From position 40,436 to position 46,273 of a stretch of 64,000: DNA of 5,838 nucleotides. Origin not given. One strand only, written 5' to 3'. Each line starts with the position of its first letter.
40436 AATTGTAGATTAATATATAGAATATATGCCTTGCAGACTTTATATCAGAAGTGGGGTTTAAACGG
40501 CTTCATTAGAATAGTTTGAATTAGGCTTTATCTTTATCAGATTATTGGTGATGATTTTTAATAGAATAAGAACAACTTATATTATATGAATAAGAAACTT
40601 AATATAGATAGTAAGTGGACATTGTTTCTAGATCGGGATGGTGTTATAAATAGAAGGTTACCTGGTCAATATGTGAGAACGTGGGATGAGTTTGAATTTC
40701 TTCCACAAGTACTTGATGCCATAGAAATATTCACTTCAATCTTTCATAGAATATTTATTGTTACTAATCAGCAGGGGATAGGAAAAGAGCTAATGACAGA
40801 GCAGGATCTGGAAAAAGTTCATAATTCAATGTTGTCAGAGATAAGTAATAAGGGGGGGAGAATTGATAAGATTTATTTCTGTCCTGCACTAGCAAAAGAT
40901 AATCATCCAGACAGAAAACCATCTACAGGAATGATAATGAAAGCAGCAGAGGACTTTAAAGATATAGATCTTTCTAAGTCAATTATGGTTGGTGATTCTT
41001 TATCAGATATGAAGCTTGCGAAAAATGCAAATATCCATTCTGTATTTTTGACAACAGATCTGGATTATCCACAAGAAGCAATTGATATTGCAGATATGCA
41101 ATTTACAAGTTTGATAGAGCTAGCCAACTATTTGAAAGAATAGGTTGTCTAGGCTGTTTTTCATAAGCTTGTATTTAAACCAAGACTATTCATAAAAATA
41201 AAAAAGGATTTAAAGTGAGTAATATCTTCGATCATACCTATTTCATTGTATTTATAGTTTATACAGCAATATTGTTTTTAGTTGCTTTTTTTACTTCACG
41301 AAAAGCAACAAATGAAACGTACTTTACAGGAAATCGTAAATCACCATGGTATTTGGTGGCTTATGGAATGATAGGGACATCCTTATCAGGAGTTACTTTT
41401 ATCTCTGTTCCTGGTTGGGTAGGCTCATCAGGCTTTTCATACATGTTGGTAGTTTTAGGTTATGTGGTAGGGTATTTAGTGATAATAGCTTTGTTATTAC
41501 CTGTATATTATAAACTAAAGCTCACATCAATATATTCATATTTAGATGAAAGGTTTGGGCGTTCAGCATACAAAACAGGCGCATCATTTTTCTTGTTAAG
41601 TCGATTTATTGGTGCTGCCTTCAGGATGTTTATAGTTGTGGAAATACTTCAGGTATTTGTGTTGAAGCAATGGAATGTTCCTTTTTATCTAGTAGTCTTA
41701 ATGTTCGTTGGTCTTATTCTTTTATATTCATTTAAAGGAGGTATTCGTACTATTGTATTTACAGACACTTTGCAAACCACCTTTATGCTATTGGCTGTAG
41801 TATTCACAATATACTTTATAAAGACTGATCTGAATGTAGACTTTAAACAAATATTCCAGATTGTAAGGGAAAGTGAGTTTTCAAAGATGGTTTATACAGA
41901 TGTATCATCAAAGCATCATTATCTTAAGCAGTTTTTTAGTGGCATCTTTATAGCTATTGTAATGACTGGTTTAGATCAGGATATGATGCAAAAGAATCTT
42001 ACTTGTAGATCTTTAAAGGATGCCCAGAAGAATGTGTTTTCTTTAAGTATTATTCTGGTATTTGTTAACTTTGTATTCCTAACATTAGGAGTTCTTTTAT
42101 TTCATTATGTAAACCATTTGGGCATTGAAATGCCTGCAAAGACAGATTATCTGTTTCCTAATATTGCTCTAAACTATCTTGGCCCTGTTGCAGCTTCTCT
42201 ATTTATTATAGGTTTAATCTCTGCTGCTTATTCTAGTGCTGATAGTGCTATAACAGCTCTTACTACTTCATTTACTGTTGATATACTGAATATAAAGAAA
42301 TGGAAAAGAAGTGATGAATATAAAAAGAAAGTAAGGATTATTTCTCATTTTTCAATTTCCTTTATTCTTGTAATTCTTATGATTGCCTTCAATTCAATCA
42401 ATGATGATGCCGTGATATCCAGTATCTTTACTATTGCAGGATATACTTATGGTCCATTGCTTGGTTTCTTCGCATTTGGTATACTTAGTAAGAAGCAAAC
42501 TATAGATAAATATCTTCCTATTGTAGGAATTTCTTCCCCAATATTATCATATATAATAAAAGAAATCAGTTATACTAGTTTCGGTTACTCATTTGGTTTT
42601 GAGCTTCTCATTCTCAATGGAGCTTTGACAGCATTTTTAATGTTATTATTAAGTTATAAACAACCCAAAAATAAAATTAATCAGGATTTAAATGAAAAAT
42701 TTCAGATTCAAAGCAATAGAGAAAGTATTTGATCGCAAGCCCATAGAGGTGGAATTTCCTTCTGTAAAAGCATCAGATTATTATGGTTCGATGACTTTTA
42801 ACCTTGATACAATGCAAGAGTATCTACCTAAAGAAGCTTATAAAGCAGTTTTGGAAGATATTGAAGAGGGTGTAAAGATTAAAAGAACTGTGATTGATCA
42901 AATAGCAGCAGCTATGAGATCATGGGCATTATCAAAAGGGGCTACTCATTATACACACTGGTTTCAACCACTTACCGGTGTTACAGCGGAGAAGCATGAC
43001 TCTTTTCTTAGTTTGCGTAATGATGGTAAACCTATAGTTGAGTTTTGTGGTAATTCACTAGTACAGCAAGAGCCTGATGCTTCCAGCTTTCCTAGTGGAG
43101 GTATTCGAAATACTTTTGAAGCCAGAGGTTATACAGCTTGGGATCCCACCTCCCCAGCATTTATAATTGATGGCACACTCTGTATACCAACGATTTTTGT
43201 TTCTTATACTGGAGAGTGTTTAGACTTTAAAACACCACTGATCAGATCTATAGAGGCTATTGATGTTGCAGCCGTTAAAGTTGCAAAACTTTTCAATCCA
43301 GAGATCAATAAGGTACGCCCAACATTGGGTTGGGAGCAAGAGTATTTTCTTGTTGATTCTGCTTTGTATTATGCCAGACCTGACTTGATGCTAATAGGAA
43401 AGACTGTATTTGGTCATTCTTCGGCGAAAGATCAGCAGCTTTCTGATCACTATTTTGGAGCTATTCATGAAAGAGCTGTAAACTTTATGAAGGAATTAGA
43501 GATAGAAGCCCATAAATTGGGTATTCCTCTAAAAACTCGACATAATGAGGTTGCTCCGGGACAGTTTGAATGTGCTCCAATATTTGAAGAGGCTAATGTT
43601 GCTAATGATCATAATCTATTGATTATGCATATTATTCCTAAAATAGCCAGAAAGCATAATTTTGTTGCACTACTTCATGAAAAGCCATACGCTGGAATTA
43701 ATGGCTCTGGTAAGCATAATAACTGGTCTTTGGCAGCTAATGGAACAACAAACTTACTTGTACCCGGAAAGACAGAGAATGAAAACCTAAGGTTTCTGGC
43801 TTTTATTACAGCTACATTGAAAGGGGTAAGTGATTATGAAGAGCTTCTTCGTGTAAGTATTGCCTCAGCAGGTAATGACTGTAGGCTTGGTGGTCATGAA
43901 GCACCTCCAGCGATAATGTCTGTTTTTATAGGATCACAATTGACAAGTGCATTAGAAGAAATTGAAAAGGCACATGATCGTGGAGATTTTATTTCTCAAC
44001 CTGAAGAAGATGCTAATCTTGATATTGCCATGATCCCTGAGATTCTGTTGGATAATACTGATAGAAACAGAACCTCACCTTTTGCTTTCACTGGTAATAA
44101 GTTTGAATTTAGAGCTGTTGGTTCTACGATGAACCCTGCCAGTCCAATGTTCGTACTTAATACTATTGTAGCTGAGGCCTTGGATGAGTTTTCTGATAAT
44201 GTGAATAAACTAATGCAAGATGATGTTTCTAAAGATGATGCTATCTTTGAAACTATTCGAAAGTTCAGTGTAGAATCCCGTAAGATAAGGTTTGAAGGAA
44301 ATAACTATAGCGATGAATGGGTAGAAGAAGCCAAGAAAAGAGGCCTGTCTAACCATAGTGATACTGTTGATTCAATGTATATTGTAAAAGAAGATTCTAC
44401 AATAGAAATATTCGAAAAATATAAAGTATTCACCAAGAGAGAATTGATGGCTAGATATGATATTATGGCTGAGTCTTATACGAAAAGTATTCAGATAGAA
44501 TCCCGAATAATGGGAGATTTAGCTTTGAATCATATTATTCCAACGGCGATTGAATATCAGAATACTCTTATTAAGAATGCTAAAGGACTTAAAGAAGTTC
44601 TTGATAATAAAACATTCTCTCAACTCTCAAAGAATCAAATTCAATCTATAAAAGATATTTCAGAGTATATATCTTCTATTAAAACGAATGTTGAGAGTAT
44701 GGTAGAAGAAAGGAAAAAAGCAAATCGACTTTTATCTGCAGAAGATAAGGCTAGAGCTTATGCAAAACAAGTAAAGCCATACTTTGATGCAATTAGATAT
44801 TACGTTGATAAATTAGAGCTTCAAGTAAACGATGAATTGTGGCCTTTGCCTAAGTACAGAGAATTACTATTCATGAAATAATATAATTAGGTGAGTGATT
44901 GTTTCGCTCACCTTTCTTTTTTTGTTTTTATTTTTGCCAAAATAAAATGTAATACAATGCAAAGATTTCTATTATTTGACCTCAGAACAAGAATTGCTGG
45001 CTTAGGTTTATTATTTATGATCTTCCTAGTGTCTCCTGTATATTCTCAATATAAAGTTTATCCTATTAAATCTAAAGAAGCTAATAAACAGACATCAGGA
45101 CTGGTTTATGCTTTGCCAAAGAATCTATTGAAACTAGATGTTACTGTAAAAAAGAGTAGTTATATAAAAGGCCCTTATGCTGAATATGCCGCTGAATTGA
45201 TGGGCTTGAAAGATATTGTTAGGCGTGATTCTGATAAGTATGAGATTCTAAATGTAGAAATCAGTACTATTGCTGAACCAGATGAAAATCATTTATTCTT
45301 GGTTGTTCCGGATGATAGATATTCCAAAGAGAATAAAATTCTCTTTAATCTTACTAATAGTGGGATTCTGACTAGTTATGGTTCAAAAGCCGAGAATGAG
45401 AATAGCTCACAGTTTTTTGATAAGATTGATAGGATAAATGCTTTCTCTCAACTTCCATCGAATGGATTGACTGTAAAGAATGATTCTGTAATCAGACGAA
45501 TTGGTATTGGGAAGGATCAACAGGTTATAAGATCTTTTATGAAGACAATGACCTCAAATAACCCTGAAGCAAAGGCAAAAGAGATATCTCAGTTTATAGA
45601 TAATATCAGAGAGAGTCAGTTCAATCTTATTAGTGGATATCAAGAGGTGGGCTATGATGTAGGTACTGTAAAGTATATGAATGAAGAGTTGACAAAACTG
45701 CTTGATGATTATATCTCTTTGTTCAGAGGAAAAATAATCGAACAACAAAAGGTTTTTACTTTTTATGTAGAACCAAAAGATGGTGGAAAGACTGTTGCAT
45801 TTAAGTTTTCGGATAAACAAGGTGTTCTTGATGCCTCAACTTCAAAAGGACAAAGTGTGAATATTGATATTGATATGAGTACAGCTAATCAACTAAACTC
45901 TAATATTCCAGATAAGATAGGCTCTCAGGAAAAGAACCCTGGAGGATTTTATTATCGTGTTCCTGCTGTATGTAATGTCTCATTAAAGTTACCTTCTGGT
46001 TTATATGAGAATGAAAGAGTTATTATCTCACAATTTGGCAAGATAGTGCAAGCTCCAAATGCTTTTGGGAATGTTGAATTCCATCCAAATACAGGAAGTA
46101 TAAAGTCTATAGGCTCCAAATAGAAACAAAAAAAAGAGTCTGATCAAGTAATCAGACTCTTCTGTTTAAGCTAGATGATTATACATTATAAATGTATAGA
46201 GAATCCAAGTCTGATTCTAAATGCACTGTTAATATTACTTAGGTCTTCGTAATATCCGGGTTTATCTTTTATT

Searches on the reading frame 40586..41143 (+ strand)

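Call 54: search_protein_families(library=pfam, proteins=[window:40586-41143:+], max_evalue=0.00001)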
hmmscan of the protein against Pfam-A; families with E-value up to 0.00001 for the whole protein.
window:40586-41143:+ (185 aa): 3 families
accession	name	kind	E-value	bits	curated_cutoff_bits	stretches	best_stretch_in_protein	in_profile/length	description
PF13242.12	Hydrolase_like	-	9.9e-10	38.6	22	1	110-165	3-58/75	HAD-hyrolase-like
PF08645.17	PNK3P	-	3e-09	37.3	22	1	30-147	21-135/161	Polynucleotide kinase 3 phosphatase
PF13419.12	HAD_2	-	5.8e-08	33.5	23.8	1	97-153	121-176/178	Haloacid dehalogenase-like hydrolase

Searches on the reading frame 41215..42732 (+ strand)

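Call 55: search_protein_families(library=pfam, proteins=[window:41215-42732:+], max_evalue=0.001)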
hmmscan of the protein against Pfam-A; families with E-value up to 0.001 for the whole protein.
window:41215-42732:+ (505 aa): 1 family
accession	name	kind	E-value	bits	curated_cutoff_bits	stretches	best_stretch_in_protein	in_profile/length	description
PF00474.23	SSF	-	3.1e-25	89.3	22.8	1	36-429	1-395/406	Sodium:solute symporter family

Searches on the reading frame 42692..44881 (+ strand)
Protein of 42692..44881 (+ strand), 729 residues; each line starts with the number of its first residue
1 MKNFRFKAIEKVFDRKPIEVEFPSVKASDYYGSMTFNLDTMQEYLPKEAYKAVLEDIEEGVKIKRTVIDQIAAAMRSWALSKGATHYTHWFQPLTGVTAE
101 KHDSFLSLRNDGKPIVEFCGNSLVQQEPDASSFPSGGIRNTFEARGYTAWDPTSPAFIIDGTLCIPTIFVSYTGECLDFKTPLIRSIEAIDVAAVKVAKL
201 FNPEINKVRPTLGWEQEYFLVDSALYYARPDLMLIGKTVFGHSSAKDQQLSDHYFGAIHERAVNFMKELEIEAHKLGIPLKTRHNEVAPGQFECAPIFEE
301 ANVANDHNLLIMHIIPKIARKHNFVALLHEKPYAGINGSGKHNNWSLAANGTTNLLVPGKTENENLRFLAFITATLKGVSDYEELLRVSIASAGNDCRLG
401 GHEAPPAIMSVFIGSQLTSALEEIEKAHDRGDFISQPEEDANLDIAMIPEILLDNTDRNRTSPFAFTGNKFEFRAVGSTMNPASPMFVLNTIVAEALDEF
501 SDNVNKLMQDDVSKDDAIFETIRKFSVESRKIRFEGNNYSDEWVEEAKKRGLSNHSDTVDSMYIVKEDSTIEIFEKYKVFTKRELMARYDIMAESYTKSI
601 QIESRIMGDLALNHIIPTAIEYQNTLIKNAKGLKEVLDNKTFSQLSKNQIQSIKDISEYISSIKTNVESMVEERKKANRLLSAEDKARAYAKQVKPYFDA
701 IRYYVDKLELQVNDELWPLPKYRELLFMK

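Call 55: search_protein_families(library=pfam, proteins=[window:42692-44881:+], max_evalue=0.001)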
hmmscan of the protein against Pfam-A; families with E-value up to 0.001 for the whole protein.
window:42692-44881:+ (729 aa): 3 families
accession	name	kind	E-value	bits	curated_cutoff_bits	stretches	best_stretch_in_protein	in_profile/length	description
PF12437.13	GSIII_N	-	8e-77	256.8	25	1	28-186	2-160/160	Glutamine synthetase type III N terminal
PF18318.6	Gln-synt_C-ter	-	4.4e-40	136.5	22.7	1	517-634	1-118/118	Glutamine synthetase C-terminal domain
PF00120.29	Gln-synt_C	-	1.4e-18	67.5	24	1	208-372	20-181/344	Glutamine synthetase, catalytic domain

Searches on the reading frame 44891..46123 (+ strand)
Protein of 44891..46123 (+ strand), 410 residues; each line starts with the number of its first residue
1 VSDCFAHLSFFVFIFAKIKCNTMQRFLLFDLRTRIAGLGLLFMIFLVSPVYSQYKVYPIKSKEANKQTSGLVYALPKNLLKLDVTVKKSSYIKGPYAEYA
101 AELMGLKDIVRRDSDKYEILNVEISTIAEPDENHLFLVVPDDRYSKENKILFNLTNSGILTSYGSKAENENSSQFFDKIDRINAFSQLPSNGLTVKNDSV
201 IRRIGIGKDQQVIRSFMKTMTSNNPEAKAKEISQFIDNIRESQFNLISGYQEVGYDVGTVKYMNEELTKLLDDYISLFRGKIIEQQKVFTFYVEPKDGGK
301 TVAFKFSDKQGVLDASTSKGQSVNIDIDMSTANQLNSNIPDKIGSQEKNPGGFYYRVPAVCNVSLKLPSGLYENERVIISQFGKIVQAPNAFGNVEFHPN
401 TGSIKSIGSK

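Call 55: search_protein_families(library=pfam, proteins=[window:44891-46123:+], max_evalue=0.001)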
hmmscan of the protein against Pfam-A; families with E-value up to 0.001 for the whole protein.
window:44891-46123:+ (410 aa): 1 family
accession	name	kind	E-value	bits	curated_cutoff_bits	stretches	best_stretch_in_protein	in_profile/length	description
PF16115.10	DUF4831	-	1.5e-41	143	27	1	70-405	2-318/318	Domain of unknown function (DUF4831)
